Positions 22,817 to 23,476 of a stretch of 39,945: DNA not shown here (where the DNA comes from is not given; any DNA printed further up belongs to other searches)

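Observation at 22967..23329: Minimal trimeric-autotransporter-like protein translationally embedded in the lysis cassette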

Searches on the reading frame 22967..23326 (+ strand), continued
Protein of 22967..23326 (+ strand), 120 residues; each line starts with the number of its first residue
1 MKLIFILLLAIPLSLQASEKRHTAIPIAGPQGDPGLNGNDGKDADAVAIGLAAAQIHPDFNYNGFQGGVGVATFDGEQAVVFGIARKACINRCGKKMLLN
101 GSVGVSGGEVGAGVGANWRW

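Call 51: predict_structure(alignment_id=A1)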
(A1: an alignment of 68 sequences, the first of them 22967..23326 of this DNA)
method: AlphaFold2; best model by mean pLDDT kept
length: 120 residues; sequences in the alignment: 68
mean_pLDDT: 86.2   pTM: 0.64
mean pLDDT of the five models: 86.2, 84.6, 84.5, 83.6, 82.5
residues with pLDDT >= 90: 67; 70-90: 34; 50-70: 19; < 50: 0
segments of 3 or more residues with pLDDT < 50: none
pLDDT, mean of each block of 10 residues (from residue 1): 83 77 71 59 88 97 96 95 95 84 96 94
secondary structure, 60 per line:
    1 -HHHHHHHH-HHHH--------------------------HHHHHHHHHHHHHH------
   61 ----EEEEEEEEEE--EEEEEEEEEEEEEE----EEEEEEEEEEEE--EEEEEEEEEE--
elements in order: H2-9 H11-14 H41-54 E65-74 E77-90 E95-106 E109-118

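Call 53: search_solved_structures(query=A1, max_evalue=1, show_alignments=2)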
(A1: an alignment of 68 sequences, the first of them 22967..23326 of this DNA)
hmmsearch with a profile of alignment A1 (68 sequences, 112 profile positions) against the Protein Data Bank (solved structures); distinct sequences matched with E-value up to 1: 8.
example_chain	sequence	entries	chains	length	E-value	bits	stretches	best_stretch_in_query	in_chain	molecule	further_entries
2gr8_A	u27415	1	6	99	1.4e-05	28.5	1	38-112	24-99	Adhesin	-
2gr7_A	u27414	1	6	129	4.1e-05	27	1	31-112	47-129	Adhesin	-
3emo_C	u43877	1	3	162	7.7e-05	26.1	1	30-112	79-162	Hia (Adhesin)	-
2lme_A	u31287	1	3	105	0.003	21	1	29-99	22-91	Adhesin yadA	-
8jzp_F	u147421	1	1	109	0.28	14.6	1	1-29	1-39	C5a anaphylatoxin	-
9vnj_A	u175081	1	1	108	0.54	13.7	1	29-109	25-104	Trimeric autotransporter adhesin AtaA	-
9j05_A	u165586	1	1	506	0.74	13.2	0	1-32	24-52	P2Y purinoceptor 14,Soluble cytochrome b562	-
7y3g_R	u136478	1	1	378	0.96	12.9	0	1-37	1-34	G-protein coupled receptor 12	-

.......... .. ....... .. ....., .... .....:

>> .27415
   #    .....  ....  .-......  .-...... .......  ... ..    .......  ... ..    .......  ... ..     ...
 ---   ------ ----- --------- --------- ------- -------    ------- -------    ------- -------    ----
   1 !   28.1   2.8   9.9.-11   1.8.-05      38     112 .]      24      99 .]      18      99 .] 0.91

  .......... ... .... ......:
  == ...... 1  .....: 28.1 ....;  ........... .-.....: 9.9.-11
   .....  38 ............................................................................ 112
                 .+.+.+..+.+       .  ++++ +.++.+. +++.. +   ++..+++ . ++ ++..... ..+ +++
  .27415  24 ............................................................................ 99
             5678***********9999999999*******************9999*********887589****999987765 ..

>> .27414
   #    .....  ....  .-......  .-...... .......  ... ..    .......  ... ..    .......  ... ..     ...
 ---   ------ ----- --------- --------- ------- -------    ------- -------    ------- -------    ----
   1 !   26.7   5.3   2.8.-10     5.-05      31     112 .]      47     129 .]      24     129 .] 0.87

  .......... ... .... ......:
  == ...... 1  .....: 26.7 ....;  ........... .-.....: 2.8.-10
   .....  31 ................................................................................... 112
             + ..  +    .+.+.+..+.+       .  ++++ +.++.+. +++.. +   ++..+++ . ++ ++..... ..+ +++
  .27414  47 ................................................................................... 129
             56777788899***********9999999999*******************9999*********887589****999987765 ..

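Call 55: fold_search(model_id=the predicted structure, library=pdb)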
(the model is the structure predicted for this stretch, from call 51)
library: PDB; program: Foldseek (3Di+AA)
matches with E <= 10: 336; with E <= 0.001: 3
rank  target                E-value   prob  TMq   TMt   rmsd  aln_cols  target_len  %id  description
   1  3emo_A                2.0e-04  1.00  0.56  0.54   2.4        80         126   20  Crystal structure of transmembrane Hia 973-1098 (released 2008-11-04)
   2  2gr7_A                3.2e-04  1.00  0.57  0.67   2.4        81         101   20  Hia 992-1098 (released 2006-05-23)
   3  2gr8_A                7.0e-04  1.00  0.51  0.75   3.2        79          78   18  Hia 1022-1098 (released 2006-05-23)
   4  9vnj_A                1.5e-03  1.00  0.47  0.51   3.2        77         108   19  Crystal structure of the transmembrane domain of trimeric autotransporter adhesin AtaA in complex with the N-terminal  (released 2025-10-08)
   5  7t5q_I                2.0e-01  0.33  0.25  0.12  14.3       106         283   10  Cryo-EM Structure of a Transition State of Arp2/3 Complex Activation (released 2023-06-14)
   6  5bsz                  2.4e-01  0.93  0.32  0.17   3.2        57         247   12  X-ray structure of the sugar N-methyltransferase KedS8 from Streptoalloteichus sp ATCC 53650 (released 2015-07-29)
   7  9b85_N                2.4e-01  0.51  0.28  0.13  14.3        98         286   12  Cryo-EM structure of human dynactin complex bound to Chlamydia effector Dre1 (released 2025-04-16)
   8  9b7j_N                2.5e-01  0.47  0.28  0.13  14.3        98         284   12  Cryo-EM structure of human dynactin complex bound to Chlamydia effector Dre1 (released 2025-04-16)
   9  9yim_Y                2.8e-01  0.63  0.31  0.15  14.3        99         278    9  Capping protein bound to the barbed end of F-actin (released 2026-03-04)
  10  7ds6_A                3.0e-01  0.63  0.31  0.15  14.1        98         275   10  Crystal structure of actin capping protein in complex with twinflin-1/CD2AP CPI chimera peptide (TWN-CDC) (released 2021-03-03)
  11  6m81_C                3.3e-01  0.91  0.33  0.18   3.3        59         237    7  Crystal structure of TylM1 Y14F bound to SAH and dTDP-phenol (released 2019-03-13)
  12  1izn_C                3.3e-01  0.60  0.31  0.15  13.8        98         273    8  Crystal Structure of Actin Filament Capping Protein CapZ (released 2003-04-08)
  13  9y9m_Y                3.3e-01  0.44  0.28  0.14  14.0        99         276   13  Capping protein bound to the barbed end of cofilactin (released 2026-03-04)
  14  7dsa_A                3.5e-01  0.44  0.29  0.14  15.2       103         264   10  Crystal structure of actin capping protein in complex with V-1 (space group P62) (released 2021-03-03)
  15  7ccc_C                3.7e-01  0.60  0.31  0.15  14.1        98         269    9  The structure of the actin filament uncapping complex mediated by twinfilin (released 2021-02-03)
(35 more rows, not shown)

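Call 58: find_related_loci(query=A2, collection=metagenome_contigs, flank=4000)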
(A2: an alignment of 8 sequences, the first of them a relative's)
Query A2 (117 aa) in metagenome_contigs; peptide patterns used: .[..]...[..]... (x = any residue, [..] = any of these).
19 stretches matched a pattern, but none encodes a relative of the query by tblastn (E <= 1e-3).

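Call 60: find_related_loci(query=A3, collection=viral_contigs, flank=4000)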
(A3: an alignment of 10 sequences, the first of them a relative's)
Query A3 (116 aa) in viral_contigs; peptide patterns used: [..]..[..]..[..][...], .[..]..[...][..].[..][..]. (x = any residue, [..] = any of these).
21 stretches matched a pattern; 5 encode a relative of the query (tblastn E <= 1e-3); 5 distinct loci.
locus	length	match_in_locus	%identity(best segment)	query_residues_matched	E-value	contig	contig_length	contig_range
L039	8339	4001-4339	52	4-116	9e-36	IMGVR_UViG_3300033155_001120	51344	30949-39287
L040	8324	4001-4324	50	7-116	3e-32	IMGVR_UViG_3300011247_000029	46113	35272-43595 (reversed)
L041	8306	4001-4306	41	6-116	1e-21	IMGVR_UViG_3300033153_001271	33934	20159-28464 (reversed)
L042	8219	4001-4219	52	46-116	1e-16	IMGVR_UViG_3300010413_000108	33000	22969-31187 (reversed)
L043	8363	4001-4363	40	5-116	5e-16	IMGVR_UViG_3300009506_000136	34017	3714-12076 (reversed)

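Call 61: find_related_loci(query=A3, collection=metagenome_contigs, flank=4000)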
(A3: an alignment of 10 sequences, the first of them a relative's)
Query A3 (116 aa) in metagenome_contigs; peptide patterns used: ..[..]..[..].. (x = any residue, [..] = any of these).
37 stretches matched a pattern; 6 encode a relative of the query (tblastn E <= 1e-3); 6 distinct loci.
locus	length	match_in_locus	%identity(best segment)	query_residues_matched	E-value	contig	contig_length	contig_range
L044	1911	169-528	52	1-116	3e-36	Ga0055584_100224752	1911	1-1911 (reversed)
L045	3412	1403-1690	51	16-116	3e-27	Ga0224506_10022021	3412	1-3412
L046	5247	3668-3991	44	4-116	3e-24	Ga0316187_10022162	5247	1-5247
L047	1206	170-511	44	1-116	2e-19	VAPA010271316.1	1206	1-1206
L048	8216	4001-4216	50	43-116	4e-18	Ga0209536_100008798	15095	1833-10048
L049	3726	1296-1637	42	4-116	1e-15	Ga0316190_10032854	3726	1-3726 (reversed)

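Call 62: find_related_loci(query=A3, collection=genome_contigs, flank=6000)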
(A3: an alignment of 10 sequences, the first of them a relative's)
Query A3 (116 aa) in genome_contigs; peptide patterns used: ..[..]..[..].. (x = any residue, [..] = any of these).
22 stretches matched a pattern, but none encodes a relative of the query by tblastn (E <= 1e-3).

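Call 66: find_homologous_proteins(query=A4, max_evalue=0.000001)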
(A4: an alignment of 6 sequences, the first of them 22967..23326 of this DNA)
Query A4 (6 sequences) (120 aa, profile of the alignment): 6 proteins with E <= 0.000001 among 8000 candidates.
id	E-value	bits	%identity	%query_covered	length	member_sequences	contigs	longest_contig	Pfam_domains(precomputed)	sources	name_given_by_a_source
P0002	2.7e-50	187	43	98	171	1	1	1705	-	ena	-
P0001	9.3e-47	176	100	100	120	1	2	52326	PF03895.22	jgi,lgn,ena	-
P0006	6.4e-46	173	34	88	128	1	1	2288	PF03895.22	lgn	-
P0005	4.4e-44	167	38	100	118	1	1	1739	PF03895.22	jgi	-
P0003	5.7e-38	148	53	71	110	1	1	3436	PF03895.22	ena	-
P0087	6.2e-16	76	33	100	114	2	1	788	PF03895.22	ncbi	-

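Call 67: find_encoding_contigs(protein=P0003, flank=4000, max_places=1)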
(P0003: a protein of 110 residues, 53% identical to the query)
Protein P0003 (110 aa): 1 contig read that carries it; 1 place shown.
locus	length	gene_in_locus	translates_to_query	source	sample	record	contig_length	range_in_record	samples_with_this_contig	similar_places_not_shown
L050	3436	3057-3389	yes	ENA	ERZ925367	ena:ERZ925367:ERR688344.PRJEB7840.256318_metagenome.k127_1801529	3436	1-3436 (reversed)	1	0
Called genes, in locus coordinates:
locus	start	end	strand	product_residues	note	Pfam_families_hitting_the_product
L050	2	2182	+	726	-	?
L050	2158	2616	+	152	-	-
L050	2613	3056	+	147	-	PF08291:Peptidase_M15_3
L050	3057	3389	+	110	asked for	PF03895:YadA_anchor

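Call 68: find_encoding_contigs(protein=P0006, flank=4000, max_places=1)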
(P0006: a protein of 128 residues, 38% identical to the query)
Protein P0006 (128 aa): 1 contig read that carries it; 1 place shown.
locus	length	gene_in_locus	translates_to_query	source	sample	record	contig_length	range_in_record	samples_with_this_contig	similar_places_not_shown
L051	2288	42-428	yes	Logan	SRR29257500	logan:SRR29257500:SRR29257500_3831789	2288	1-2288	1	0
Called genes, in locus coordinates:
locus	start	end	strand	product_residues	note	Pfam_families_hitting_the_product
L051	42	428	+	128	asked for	PF03895:YadA_anchor (weak)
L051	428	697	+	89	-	-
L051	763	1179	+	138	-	-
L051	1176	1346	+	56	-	-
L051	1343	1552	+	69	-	-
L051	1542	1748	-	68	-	-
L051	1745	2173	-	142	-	-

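Call 69: find_encoding_contigs(protein=P0002, flank=4000, max_places=1)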
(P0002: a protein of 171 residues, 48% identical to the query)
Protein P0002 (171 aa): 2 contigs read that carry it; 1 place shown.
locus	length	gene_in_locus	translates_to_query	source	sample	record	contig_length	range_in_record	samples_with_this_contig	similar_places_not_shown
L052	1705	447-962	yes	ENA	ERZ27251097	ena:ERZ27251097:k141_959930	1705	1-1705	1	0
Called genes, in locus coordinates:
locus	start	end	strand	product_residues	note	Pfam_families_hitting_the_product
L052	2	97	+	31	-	?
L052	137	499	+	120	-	PF11351:GTA_holin_3TM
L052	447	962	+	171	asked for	-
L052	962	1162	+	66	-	-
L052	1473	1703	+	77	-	?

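Call 79: find_related_loci(query=window:22967-23326:+, collection=genome_contigs, flank=6000)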
Query window:22967-23326:+ (120 aa) in genome_contigs; peptide patterns used: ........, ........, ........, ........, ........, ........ (x = any residue, [..] = any of these).
413 stretches matched a pattern, but none encodes a relative of the query by tblastn (E <= 1e-3).

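Call 80: search_protein_families(library=ncbifam, proteins=[window:22967-23326:+, L025:6354-6620:+, L043:4353-4655:+], max_evalue=0.1)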
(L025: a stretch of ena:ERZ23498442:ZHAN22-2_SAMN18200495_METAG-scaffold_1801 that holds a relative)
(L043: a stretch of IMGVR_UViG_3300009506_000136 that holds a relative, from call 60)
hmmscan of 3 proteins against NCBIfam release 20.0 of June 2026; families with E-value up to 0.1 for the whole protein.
window:22967-23326:+ (120 aa): 0 families

L025:6354-6620:+ (89 aa): 0 families

L043:4353-4655:+ (101 aa): 0 families

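Call 81: search_protein_families(library=pfam, alignment_id=A1, max_evalue=0.01)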
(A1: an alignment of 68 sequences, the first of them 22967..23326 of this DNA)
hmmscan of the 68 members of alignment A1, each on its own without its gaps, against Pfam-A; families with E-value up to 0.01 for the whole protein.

A. member 1, window:22967-23326:+ (120 aa): 1 family
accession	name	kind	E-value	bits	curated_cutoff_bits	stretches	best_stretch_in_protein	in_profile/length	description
PF03895.21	YadA_anchor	-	2.9e-07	30.9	22.7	1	65-120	9-60/60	YadA-like membrane anchor domain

B. families by the number of members that match (of 68 scanned): 4 families
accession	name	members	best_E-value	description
PF03895.21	YadA_anchor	61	4.8e-14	YadA-like membrane anchor domain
PF01391.23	Collagen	6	6.3e-08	Collagen triple helix repeat (20 copies)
PF20098.4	DUF6488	2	0.0086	Family of unknown function (DUF6488)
PF13624.11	SurA_N_3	1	0.0061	SurA-like N-terminal domain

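Call 90: search_protein_families(library=phrogs, proteins=[L052:1282-1473:+, L051:609-755:+, L052:1167-1364:+, L051:428-694:+, L052:1473-1703:+, L051:1343-1549:+, L051:763-1176:+, L052:962-1159:+, L025:6985-7200:+], max_evalue=0.1)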
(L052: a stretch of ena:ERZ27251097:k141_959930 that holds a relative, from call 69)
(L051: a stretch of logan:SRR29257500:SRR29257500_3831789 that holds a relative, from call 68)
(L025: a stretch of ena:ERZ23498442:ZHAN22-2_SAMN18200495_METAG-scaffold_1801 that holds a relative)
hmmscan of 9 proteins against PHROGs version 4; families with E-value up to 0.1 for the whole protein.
L052:1282-1473:+ (64 aa): 0 families

L051:609-755:+ (49 aa): 1 family
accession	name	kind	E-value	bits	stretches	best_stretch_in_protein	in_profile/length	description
phrog_812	-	lysis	0.076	14.2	1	1-29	1-29/102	Rz-like spanin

L052:1167-1364:+ (66 aa): 0 families

L051:428-694:+ (89 aa): 0 families

L052:1473-1703:+ (77 aa): 0 families

L051:1343-1549:+ (69 aa): 0 families

L051:763-1176:+ (138 aa): 1 family
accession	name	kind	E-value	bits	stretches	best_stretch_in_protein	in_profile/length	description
phrog_9646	-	unknown function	0.017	16.1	1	35-106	19-82/130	-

L052:962-1159:+ (66 aa): 2 families
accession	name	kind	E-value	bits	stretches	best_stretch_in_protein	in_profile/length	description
phrog_6060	-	transcription regulation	0.052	14.5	0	31-48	9-26/61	anti-termination protein Q-like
phrog_14027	-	unknown function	0.083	13.9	0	36-44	21-29/55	-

L025:6985-7200:+ (72 aa): 0 families

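Call 91: search_protein_families(library=pfam, proteins=[L041:3182-3601:+, L043:3474-3974:+, L045:943-1356:+, L049:636-1136:+, L036:4697-4999:+, L041:4548-4964:+, L043:4658-5113:+, L048:4481-4936:+, L047:771-1184:+], max_evalue=0.01)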
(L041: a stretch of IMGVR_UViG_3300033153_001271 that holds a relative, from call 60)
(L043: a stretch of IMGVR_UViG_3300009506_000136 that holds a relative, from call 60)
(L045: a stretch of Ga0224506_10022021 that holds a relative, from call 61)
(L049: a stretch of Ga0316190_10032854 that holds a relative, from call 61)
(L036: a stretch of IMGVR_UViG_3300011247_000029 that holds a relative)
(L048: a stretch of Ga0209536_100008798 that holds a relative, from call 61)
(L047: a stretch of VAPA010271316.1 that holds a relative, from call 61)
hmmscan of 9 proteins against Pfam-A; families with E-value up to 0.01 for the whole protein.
L041:3182-3601:+ (140 aa): 1 family
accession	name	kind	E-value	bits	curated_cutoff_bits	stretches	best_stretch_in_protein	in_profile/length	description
PF18925.5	DUF5675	-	1e-19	70.9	26.7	1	5-124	2-112/114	Family of unknown function (DUF5675)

L043:3474-3974:+ (167 aa): 1 family
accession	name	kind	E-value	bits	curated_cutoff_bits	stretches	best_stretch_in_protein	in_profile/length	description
PF01510.30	Amidase_2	-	6.8e-11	43.1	26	1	17-154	5-131/131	N-acetylmuramoyl-L-alanine amidase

L045:943-1356:+ (138 aa): 1 family
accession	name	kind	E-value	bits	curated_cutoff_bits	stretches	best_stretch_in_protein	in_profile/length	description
PF13539.11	Peptidase_M15_4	-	0.0087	17.1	25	0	69-134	6-69/70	D-alanyl-D-alanine carboxypeptidase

L049:636-1136:+ (167 aa): 0 families

L036:4697-4999:+ (101 aa): 1 family
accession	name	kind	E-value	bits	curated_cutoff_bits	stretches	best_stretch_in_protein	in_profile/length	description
PF01085.23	HH_signal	-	0.0021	18.2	22.1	1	33-94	98-158/161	Hedgehog amino-terminal signalling domain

L041:4548-4964:+ (139 aa): 0 families

L043:4658-5113:+ (152 aa): 1 family
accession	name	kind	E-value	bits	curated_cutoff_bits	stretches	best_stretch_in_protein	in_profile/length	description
PF11351.13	GTA_holin_3TM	-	2.5e-23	83.3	24.8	1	10-134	4-117/123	Holin of 3TMs, for gene-transfer release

L048:4481-4936:+ (152 aa): 0 families

L047:771-1184:+ (138 aa): 1 family
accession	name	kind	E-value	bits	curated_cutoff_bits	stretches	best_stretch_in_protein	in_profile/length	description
PF11351.13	GTA_holin_3TM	-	0.0011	19.9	24.8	1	10-96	2-87/123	Holin of 3TMs, for gene-transfer release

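Call 98: list_cluster_members(proteins=[P0015, P0087, P0001])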
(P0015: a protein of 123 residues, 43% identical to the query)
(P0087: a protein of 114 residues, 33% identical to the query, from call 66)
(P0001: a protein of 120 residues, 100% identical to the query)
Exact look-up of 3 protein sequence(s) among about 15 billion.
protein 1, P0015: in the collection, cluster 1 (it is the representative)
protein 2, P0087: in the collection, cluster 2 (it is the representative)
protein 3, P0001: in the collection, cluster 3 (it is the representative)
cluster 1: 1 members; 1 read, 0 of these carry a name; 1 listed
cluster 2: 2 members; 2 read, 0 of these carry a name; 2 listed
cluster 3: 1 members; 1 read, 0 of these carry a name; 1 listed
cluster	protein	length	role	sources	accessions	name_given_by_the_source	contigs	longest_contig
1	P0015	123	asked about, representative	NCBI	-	-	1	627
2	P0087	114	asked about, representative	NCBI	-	-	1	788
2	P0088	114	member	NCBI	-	-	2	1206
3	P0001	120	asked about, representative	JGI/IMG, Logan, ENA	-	-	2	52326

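Call 104: search_dna_similar(query=L043:4353-4655:+, collection=phages, mode=protein, max_rows=20, max_evalue=1)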
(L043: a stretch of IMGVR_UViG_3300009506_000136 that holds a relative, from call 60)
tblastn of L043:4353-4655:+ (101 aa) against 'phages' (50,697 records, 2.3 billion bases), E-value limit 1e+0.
Records with a match: 1; places in all: 1; records where one place covers at least 80% of the query: 0.
Best place of each record, by identity: <60% 1.
By first word of the organism name: Achromobacter 1.
By host as written in the record: Achromobacter xylosoxidans I2BC 1.
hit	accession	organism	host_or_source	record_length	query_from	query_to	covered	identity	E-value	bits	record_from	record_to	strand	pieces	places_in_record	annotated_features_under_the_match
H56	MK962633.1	Achromobacter phage vB_AxyS_19-32_Axy14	Achromobacter xylosoxidans I2BC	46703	7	54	48%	34.7%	9e-1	34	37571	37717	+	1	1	hypothetical protein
